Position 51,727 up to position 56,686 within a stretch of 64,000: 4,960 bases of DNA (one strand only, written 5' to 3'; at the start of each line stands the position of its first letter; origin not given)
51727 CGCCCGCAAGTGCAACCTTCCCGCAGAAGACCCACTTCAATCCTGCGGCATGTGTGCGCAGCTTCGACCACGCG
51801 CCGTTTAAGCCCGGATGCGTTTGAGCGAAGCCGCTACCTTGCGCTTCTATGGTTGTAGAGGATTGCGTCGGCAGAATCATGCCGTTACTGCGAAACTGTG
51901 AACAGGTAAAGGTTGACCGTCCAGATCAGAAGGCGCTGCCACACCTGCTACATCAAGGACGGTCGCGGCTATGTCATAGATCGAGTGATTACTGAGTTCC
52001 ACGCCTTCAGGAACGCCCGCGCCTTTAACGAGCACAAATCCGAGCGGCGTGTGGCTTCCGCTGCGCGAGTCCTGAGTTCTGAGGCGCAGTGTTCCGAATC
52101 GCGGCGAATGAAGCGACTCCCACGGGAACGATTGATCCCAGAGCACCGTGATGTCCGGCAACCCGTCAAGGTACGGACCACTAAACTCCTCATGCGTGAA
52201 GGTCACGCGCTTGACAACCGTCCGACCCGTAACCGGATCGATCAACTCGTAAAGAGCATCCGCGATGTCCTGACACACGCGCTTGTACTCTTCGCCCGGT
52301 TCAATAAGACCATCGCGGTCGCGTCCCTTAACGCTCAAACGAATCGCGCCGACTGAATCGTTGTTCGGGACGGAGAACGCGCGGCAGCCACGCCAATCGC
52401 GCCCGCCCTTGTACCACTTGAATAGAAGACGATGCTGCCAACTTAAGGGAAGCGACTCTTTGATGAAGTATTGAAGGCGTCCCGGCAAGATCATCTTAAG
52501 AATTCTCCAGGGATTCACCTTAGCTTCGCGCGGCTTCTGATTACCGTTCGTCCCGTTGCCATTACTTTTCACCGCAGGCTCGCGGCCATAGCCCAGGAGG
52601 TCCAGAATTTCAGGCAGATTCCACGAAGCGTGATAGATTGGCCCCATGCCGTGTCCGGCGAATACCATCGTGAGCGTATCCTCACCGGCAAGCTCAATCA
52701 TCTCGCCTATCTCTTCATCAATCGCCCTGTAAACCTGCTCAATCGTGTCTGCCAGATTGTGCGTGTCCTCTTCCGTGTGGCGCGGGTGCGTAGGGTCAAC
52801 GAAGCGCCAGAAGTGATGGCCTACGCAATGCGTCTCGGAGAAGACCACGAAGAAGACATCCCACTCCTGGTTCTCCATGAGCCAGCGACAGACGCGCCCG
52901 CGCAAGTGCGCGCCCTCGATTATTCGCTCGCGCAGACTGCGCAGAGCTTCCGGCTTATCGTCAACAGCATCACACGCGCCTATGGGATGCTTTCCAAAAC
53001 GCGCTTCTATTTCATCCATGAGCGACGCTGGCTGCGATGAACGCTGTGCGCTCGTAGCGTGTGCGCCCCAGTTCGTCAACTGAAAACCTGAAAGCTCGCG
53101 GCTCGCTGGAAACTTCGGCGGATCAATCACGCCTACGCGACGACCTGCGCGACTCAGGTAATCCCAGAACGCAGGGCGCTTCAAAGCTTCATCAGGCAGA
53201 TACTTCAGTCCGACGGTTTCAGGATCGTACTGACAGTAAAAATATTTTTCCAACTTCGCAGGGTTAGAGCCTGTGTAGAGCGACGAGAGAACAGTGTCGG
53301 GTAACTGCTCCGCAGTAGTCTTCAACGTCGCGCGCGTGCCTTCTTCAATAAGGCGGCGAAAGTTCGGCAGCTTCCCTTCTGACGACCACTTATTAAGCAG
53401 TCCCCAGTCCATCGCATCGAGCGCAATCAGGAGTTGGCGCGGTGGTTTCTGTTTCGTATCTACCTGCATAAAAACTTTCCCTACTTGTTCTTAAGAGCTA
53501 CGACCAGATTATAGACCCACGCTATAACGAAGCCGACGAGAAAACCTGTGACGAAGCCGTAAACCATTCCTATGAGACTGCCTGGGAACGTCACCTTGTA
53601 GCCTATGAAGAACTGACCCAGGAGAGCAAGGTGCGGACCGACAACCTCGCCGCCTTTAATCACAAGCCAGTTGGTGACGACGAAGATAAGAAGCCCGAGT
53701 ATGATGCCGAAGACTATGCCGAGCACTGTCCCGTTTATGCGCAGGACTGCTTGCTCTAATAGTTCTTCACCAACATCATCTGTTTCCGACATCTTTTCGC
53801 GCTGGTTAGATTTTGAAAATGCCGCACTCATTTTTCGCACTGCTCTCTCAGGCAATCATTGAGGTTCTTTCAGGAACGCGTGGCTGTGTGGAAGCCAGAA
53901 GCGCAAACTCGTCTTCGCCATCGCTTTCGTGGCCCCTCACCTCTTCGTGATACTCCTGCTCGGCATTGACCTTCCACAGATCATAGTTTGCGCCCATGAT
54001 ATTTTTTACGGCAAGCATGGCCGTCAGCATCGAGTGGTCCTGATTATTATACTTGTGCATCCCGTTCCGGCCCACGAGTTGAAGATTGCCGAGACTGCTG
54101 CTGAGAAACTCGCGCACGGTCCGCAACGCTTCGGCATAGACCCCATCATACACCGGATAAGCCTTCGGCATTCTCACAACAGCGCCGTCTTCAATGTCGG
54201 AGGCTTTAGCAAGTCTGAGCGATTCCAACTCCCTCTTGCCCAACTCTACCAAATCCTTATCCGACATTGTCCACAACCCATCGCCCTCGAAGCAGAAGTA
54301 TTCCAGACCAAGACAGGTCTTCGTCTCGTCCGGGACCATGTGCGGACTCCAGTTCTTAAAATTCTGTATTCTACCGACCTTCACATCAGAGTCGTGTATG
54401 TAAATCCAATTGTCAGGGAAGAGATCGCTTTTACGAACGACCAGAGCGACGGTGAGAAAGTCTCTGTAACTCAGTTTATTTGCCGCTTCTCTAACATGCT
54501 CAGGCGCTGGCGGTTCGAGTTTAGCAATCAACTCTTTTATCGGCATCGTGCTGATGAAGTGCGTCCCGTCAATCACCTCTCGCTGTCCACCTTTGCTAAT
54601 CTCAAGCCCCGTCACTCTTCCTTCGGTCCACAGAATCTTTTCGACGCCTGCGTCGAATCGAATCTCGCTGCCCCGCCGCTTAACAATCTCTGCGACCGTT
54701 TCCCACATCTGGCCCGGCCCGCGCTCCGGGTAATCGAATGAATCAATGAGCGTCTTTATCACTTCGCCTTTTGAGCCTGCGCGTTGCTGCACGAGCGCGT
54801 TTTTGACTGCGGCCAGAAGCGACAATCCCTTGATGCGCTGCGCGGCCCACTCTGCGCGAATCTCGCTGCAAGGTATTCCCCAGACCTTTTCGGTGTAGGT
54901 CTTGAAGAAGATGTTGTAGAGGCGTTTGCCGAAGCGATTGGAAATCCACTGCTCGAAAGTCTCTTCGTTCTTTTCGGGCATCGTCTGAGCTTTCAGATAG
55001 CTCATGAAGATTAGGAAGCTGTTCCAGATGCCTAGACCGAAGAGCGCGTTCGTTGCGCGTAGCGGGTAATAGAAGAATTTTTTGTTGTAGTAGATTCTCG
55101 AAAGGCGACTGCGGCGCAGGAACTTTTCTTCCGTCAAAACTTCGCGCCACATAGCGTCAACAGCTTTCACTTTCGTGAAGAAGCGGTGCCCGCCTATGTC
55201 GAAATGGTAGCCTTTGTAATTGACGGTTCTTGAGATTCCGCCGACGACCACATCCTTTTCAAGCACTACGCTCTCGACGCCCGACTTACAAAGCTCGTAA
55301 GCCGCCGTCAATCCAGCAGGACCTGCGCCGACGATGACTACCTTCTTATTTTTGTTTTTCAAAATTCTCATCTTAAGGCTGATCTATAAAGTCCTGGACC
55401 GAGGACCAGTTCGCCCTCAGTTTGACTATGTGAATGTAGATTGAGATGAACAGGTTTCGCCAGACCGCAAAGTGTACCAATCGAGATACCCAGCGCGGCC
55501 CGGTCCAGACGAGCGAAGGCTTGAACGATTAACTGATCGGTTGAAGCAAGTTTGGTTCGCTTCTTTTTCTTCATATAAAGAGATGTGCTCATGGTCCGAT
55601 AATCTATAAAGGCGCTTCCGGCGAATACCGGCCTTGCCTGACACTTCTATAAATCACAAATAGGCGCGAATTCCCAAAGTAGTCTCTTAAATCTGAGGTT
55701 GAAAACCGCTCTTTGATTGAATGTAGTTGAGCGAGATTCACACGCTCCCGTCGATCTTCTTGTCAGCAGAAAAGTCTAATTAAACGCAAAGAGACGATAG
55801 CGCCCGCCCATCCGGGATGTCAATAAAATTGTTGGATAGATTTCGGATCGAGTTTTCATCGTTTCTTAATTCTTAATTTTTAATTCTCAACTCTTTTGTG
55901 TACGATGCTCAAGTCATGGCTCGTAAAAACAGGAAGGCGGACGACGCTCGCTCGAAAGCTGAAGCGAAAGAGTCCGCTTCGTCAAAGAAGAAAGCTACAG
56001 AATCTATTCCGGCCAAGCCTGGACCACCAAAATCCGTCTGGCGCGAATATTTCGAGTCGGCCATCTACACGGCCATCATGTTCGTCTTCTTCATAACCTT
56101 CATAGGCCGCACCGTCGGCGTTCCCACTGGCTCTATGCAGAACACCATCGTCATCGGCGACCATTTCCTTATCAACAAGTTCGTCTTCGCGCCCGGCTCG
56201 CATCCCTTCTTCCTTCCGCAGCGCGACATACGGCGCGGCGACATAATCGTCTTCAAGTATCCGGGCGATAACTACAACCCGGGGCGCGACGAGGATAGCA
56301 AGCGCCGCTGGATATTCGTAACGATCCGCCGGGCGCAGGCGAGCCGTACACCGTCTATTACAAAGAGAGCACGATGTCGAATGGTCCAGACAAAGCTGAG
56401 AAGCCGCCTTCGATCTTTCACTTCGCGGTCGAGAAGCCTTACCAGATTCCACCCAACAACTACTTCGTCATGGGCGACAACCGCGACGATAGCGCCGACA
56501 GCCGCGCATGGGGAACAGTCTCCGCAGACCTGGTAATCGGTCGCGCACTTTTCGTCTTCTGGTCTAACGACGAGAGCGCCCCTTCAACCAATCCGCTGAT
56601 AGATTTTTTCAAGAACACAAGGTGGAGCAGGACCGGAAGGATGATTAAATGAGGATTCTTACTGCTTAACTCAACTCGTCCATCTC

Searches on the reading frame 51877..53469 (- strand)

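Call 55: search_protein_families(library=pfam, proteins=[window:51877-53469:-], max_evalue=0.00001)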
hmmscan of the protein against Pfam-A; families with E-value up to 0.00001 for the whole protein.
window:51877-53469:- (530 aa): 1 family
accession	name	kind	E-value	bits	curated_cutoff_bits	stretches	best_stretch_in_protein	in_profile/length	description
PF01663.27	Phosphodiest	-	6.2e-20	72.5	23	1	13-297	2-241/342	Type I phosphodiesterase / nucleotide pyrophosphatase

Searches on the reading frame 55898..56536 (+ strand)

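Call 55: search_protein_families(library=pfam, proteins=[window:55898-56536:+], max_evalue=0.00001)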
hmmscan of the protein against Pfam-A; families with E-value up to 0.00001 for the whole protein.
window:55898-56536:+ (212 aa): 1 family
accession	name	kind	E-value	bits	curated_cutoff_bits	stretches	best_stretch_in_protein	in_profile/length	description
PF10502.14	Peptidase_S26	-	3.8e-11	43.7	22.9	1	48-124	1-68/168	Signal peptidase, peptidase S26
